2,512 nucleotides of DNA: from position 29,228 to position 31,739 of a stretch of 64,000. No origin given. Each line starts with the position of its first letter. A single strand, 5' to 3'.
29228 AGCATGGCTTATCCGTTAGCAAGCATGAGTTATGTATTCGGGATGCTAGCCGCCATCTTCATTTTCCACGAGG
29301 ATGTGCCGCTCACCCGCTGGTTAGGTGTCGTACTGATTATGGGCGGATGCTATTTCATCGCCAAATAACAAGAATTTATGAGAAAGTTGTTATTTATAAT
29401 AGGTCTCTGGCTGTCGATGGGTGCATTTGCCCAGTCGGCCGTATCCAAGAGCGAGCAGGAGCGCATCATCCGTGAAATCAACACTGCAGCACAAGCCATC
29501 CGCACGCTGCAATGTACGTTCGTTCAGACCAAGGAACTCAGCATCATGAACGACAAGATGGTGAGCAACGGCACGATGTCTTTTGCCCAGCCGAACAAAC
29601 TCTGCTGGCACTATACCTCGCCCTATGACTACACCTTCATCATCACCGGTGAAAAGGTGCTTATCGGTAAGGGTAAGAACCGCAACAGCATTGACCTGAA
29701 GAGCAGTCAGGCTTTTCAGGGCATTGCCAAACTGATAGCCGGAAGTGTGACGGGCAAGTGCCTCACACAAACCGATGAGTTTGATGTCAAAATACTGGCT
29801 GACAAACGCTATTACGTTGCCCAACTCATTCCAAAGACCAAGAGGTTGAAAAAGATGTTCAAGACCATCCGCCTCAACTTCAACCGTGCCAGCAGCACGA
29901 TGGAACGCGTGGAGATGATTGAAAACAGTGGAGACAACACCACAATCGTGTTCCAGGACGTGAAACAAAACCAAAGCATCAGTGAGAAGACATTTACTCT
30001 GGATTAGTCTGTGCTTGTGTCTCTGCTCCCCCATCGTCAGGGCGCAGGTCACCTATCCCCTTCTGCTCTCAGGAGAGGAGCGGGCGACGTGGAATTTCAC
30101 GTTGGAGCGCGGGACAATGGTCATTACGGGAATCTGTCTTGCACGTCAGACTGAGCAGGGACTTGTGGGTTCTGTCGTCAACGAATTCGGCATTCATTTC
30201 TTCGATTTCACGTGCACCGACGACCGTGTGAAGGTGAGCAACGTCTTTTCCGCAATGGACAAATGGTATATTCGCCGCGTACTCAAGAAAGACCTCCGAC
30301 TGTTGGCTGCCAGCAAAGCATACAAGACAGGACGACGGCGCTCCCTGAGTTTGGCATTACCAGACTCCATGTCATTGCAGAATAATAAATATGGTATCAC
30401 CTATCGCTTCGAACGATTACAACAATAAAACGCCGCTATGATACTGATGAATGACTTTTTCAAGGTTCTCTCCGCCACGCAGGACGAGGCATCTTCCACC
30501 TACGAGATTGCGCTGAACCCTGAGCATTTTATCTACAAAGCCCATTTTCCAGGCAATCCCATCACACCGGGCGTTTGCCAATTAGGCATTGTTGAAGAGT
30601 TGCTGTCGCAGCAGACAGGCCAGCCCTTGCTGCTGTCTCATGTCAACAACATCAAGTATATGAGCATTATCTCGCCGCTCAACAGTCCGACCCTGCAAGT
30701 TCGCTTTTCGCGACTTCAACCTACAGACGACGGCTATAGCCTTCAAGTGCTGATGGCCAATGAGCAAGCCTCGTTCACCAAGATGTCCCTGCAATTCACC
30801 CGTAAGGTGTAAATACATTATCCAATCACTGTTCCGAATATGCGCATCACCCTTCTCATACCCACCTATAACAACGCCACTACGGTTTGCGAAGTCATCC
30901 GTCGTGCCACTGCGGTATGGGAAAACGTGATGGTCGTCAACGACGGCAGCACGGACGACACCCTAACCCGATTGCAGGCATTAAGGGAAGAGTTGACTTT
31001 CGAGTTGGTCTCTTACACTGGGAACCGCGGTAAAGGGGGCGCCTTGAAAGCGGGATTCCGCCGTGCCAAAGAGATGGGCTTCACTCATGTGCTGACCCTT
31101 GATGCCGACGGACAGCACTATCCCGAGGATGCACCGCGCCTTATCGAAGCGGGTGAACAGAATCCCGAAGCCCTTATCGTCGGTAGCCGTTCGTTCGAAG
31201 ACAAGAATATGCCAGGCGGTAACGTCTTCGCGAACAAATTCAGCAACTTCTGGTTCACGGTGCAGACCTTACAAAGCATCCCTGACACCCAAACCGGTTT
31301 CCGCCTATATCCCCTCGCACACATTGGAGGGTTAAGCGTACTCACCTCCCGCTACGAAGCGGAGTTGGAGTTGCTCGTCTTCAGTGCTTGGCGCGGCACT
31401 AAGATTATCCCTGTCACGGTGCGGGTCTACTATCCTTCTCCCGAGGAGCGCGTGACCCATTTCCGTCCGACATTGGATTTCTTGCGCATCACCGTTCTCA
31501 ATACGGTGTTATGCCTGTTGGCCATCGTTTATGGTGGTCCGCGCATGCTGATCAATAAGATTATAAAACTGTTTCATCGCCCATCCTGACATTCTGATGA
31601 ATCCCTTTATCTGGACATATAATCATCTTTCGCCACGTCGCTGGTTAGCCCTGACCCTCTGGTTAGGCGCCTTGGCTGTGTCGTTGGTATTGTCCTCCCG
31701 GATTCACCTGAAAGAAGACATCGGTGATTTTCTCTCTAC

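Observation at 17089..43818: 26.7-kb, 26-gene aryl-polyene/flexirubin-type type II PKS island with lipid-anchoring and export machinery but no dialkylresorcinol genes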

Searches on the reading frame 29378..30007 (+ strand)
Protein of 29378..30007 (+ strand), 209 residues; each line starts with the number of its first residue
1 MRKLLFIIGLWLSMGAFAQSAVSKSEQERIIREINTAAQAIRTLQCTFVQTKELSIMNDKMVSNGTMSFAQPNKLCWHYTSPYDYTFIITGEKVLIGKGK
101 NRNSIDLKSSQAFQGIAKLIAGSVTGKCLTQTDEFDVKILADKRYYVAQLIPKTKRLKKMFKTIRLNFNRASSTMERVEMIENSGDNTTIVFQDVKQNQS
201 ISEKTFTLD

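Call 5: search_protein_families(library=pfam, proteins=[window:29378-30007:+], max_evalue=0.01)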
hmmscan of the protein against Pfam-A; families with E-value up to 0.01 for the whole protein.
window:29378-30007:+ (209 aa): 1 family
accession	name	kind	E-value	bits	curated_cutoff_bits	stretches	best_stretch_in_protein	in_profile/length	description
PF03548.22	LolA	-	3.7e-20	72.7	23.6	1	41-208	3-164/165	Outer membrane lipoprotein carrier protein LolA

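Call 12: search_protein_families(library=ncbifam, proteins=[window:29378-30007:+], max_evalue=0.001)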
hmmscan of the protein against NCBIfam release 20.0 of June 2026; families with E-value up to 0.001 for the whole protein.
window:29378-30007:+ (209 aa): 5 families
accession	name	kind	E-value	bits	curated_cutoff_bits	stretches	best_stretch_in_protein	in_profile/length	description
NF053544.1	LolA2_flexi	equivalog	1.2e-64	217.5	125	1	1-207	1-207/208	flexirubin biosynthesis/transport protein LolA2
TIGR00547.2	lolA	equivalog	2.1e-20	73.1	112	1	23-207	13-190/202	outer membrane lipoprotein periplasmic chaperone LolA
NF000661.0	PRK00031.1-3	equivalog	5.1e-08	32.6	255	1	30-207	45-213/225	outer membrane lipoprotein chaperone LolA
NF000663.1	PRK00031.2-1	exception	2.1e-07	30.6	120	1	36-96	15-73/168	LolA-like outer membrane lipoprotein chaperone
NF053572.1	LolA1_Flavo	equivalog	4.2e-06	26.5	100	1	143-209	137-201/214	outer membrane lipoprotein periplasmic chaperone LolA1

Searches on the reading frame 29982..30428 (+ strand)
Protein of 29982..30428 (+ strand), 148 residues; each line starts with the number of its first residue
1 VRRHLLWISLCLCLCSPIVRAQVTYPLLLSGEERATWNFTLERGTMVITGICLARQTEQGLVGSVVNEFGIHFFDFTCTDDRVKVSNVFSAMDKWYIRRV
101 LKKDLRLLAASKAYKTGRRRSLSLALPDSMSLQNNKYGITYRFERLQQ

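Call 5: search_protein_families(library=pfam, proteins=[window:29982-30428:+], max_evalue=0.01)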
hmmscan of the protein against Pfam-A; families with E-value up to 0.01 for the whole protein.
window:29982-30428:+ (148 aa): 0 families

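Call 12: search_protein_families(library=ncbifam, proteins=[window:29982-30428:+], max_evalue=0.001)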
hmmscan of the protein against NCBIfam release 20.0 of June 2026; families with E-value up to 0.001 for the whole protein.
window:29982-30428:+ (148 aa): 1 family
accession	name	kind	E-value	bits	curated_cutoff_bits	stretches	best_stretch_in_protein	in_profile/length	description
NF053540.1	LolB2_flexi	equivalog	8.2e-08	32.2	60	1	65-115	77-127/203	flexirubin biosynthesis protein LolB2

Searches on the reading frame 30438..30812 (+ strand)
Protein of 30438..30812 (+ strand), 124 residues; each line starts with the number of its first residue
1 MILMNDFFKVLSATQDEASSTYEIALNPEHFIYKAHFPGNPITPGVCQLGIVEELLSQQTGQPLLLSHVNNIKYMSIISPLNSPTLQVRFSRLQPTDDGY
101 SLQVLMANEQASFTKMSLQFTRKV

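Call 5: search_protein_families(library=pfam, proteins=[window:30438-30812:+], max_evalue=0.01)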
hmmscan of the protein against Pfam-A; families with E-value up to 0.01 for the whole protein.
window:30438-30812:+ (124 aa): 1 family
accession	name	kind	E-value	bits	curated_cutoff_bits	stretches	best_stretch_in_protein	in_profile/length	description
PF07977.19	FabA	-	0.00018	21.6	23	1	24-93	31-113/138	FabA-like domain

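Call 12: search_protein_families(library=ncbifam, proteins=[window:30438-30812:+], max_evalue=0.001)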
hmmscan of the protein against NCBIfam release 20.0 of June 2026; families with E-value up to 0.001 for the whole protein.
window:30438-30812:+ (124 aa): 3 families
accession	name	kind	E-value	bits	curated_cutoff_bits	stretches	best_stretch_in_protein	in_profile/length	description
NF009667.0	PRK13188.1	equivalog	8.9e-06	24.6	465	1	9-76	341-401/464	bifunctional UDP-3-O-[3-hydroxymyristoyl] N-acetylglucosamine deacetylase/3-hydroxyacyl-ACP dehydratase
TIGR01750.1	fabZ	equivalog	3.6e-05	23.6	155.15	1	13-114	25-119/141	3-hydroxyacyl-ACP dehydratase FabZ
NF000582.1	PRK00006.1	equivalog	0.0002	21.3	113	1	15-94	27-95/137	3-hydroxyacyl-ACP dehydratase FabZ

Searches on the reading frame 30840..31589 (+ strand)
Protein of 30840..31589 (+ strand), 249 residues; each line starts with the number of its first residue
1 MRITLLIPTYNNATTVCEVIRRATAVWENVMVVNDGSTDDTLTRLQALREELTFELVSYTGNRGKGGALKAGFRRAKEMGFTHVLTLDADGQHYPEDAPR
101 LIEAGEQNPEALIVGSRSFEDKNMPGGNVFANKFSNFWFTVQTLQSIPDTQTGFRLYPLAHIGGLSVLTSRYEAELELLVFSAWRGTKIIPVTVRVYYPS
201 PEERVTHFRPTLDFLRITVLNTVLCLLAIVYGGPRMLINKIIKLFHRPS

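Call 5: search_protein_families(library=pfam, proteins=[window:30840-31589:+], max_evalue=0.01)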
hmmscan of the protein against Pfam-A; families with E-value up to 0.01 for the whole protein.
window:30840-31589:+ (249 aa): 3 families
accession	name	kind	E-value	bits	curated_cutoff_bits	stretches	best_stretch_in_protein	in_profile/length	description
PF00535.33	Glycos_transf_2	-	6.8e-19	68.9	23.3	1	5-122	2-120/168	Glycosyl transferase family 2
PF13641.12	Glyco_tranf_2_3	-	0.0013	19.3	27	1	3-90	3-96/230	Glycosyltransferase like family 2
PF13704.12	Glyco_tranf_2_4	-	0.0091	16.9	27.5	0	26-90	17-81/98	Glycosyl transferase family 2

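Call 12: search_protein_families(library=ncbifam, proteins=[window:30840-31589:+], max_evalue=0.001)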
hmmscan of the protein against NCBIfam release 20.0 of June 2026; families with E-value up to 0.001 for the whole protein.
window:30840-31589:+ (249 aa): 10 families
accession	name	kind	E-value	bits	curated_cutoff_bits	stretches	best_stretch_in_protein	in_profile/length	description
TIGR04182.1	glyco_TIGR04182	equivalog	1e-20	74.3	325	1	3-218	2-211/293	S-layer glycoprotein N-glycosyltransferase AglJ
NF058614.1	PPMAGASynPpgS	equivalog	5e-18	65.3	370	1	5-121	4-117/226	polyprenyl-phospho-N-acetylgalactosaminyl synthase PpgS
TIGR03937.1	PgaC_IcaA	equivalog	7.1e-12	45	422.3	1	2-109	46-154/407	poly-beta-1,6-N-acetyl-D-glucosamine synthase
NF007986.1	PRK10714.1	equivalog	2e-11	43.4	529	1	2-117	7-125/316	undecaprenyl-phosphate 4-deoxy-4-formamido-L-arabinose transferase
NF047588.1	GlcsyltransPgfSStrep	equivalog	3.1e-09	36.5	500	1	1-142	1-145/308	glycosyltransferase PgfS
NF041875.1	EPS_EpsD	equivalog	1.1e-05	25.1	370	1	5-115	3-114/325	exopolysaccharide biosynthesis glycosyltransferase EpsD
TIGR04283.1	glyco_like_mftF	equivalog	2.6e-05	23.9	182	1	3-100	1-91/221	TIGR04283 family arsenosugar biosynthesis glycosyltransferase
TIGR03111.1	glyc2_xrt_Gpos1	hypoth_equivalog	3e-05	23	363.95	1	2-112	50-163/439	TIGR03111 family XrtG-associated glycosyltransferase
NF007482.0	PRK10073.1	equivalog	0.00018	20.6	423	1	3-108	8-113/334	glycosyltransferase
NF047683.1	TeichurnBiosyTuaG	equivalog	0.0003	20.5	400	1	3-110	8-116/252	teichuronic acid biosynthesis protein TuaG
